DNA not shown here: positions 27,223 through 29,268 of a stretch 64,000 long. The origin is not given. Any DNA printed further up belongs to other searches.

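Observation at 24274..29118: Orphan TPR-lipoprotein secretin translationally coupled to a Septu-like ATPase-HNH pair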

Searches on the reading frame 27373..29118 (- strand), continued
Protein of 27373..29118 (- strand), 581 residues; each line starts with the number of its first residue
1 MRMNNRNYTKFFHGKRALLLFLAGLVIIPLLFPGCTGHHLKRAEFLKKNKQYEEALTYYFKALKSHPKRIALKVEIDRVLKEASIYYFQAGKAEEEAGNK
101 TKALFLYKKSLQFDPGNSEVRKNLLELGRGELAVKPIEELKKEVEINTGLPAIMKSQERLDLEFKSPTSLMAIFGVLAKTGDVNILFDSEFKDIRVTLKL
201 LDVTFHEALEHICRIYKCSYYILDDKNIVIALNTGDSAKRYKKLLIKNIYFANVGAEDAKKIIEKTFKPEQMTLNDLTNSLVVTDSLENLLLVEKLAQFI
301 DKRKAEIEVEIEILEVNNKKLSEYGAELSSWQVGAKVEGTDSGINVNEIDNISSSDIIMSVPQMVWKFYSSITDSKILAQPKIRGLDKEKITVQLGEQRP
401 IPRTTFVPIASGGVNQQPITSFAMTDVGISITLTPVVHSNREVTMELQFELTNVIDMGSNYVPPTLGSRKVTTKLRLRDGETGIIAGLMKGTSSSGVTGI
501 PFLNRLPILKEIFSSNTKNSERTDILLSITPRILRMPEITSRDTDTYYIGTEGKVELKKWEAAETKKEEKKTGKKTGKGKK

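Call 44: find_encoding_contigs(protein=P0002, flank=8000, max_places=3)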
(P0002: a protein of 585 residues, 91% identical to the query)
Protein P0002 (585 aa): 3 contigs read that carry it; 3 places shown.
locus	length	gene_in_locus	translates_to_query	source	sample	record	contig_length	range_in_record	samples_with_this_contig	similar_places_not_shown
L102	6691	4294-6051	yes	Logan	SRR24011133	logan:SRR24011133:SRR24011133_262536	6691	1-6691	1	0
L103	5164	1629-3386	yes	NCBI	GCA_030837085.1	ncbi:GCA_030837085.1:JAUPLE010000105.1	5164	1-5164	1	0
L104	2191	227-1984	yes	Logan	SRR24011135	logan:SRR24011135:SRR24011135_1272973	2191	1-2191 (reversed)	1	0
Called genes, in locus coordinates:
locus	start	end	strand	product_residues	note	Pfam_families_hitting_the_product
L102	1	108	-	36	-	?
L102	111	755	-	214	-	PF18222:PilN_bio_d (faint), PF05137:PilN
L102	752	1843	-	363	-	PF11104:PilM_2, PF06723:MreB_Mbl (faint), PF14450:FtsA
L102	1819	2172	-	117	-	-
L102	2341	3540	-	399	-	PF17785:PUA_3, PF10672:Methyltrans_SAM, PF03602:Cons_hypoth95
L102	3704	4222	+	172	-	-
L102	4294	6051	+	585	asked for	PF00515:TPR_1 (faint), PF07719:TPR_2 (faint), PF13428:TPR_14 (faint), PF00263:Secretin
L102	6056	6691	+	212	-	?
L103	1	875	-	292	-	PF17785:PUA_3, PF10672:Methyltrans_SAM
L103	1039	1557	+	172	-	-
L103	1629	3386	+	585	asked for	PF00515:TPR_1 (faint), PF07719:TPR_2 (faint), PF13428:TPR_14 (faint), PF00263:Secretin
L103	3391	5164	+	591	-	PF14870:PSII_BNR (faint), PF02012:BNR (faint), PF15902:Sortilin-Vps10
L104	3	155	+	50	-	?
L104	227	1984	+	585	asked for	PF00515:TPR_1 (faint), PF07719:TPR_2 (faint), PF13428:TPR_14 (faint), PF00263:Secretin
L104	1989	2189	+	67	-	?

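Call 50: search_protein_families(library=pfam, proteins=[L101:4880-7531:+], max_evalue=0.01)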
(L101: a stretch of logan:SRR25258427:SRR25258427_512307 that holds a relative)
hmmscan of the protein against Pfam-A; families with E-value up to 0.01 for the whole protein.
L101:4880-7531:+ (883 aa): 5 families
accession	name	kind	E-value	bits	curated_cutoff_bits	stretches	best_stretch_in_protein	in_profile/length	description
PF15902.12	Sortilin-Vps10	-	5.5e-35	121.4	33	3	146-273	3-114/446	Sortilin, neurotensin receptor 3,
PF02012.26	BNR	-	1.4e-13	49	27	0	147-157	1-11/12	BNR/Asp-box repeat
PF15899.11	BNR_6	-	9.9e-06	25.6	27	1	672-684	2-14/14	BNR-Asp box repeat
PF05365.17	UCR_UQCRX_QCR9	-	2.7e-05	24.4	27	0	665-686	30-51/53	Ubiquinol-cytochrome C reductase, UQCRX/QCR9 like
PF24316.1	Tli3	-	7.2e-05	23.6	27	0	117-161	55-101/129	T6SS Tli3 immunity protein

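Call 53: search_solved_structures(query=window:27373-29118:-, max_evalue=0.001)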
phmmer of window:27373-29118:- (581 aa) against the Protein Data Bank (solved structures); distinct sequences matched with E-value up to 0.001: 31.
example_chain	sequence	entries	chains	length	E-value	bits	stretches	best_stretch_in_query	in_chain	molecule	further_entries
5w68_A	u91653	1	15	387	3.1e-16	62.3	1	372-535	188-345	Putative type II secretion protein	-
5zdh_A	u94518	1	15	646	1.6e-15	59.9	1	373-535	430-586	Type II secretion system protein D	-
6i1y_A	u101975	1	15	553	5.2e-15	58.2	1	365-536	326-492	General secretion pathway protein GspD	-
9k8v_A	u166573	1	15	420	5.3e-14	54.9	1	369-536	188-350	General secretion pathway protein D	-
6i1x_A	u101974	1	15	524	7.6e-14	54.4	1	367-542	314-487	Type II secretion system protein D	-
6ve2_A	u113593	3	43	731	2.3e-13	52.8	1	373-536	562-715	Fimbrial assembly protein PilQ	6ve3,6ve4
9x0w_A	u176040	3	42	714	2.4e-13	52.8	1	373-536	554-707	Fimbrial assembly protein PilQ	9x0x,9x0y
3jc8_Qa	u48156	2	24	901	3.5e-13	52.2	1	376-538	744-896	PilQ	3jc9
5wq8_A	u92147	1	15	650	4.8e-13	51.8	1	370-536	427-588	Type II secretion system protein D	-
5wq7_A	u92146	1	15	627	7.8e-13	51.1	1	373-539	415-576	Putative type II secretion system protein D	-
6hcg_A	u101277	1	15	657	2.2e-12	49.6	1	364-538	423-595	Type II secretion system protein D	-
5wq9_A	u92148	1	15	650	2.8e-12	49.2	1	370-536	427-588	Type II secretion system protein D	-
8odn_A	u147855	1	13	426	8.5e-12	47.7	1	399-535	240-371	RcpA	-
5wln_G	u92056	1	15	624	1.2e-11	47.2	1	275-535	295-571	Type II secretion system protein D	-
7ofh_A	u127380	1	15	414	2.4e-11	46.2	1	253-534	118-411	Virion export protein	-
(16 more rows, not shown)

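Call 65: search_protein_families(library=ncbifam, proteins=[window:27373-29118:-], max_evalue=0.001)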
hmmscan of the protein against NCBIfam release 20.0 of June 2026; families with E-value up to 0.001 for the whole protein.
window:27373-29118:- (581 aa): 9 families
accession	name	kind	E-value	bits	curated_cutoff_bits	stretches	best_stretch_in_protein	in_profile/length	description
TIGR02517.1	type_II_gspD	equivalog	2.1e-31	109.1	351.35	2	274-538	305-594/600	type II secretion system secretin GspD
TIGR02515.1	IV_pilus_PilQ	subfamily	1.5e-27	96.7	284.35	2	374-534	273-427/428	type IV pilus secretin PilQ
TIGR02516.1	type_III_yscC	equivalog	1.4e-18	66.7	238.45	1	277-535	206-462/463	type III secretion system outer membrane ring subunit SctC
TIGR02519.1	pilus_MshL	equivalog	1.4e-16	60.4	250.2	1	311-534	41-290/290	pilus (MSHA type) biogenesis protein MshL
NF010083.0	PRK13568.1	equivalog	2.6e-14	52.8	554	1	152-535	20-418/419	DNA uptake porin HofQ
NF007851.2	PRK10560.1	exception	1.2e-11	44.1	598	1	466-535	341-410/412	DNA uptake porin HofQ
NF011873.0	PRK15346.1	equivalog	2.4e-11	43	524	1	275-521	241-481/499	EscC/YscC/HrcC family type III secretion system outer membrane ring protein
NF042912.1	Amuc_1098_fam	equivalog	3.6e-11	41.9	750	1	464-533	726-795/805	Amuc_1098 family type IV pilus outer membrane protein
NF040658.1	Myxo_OME_TraC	equivalog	8e-06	24.8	500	1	24-127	20-125/602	outer membrane exchange accessory lipoprotein TraC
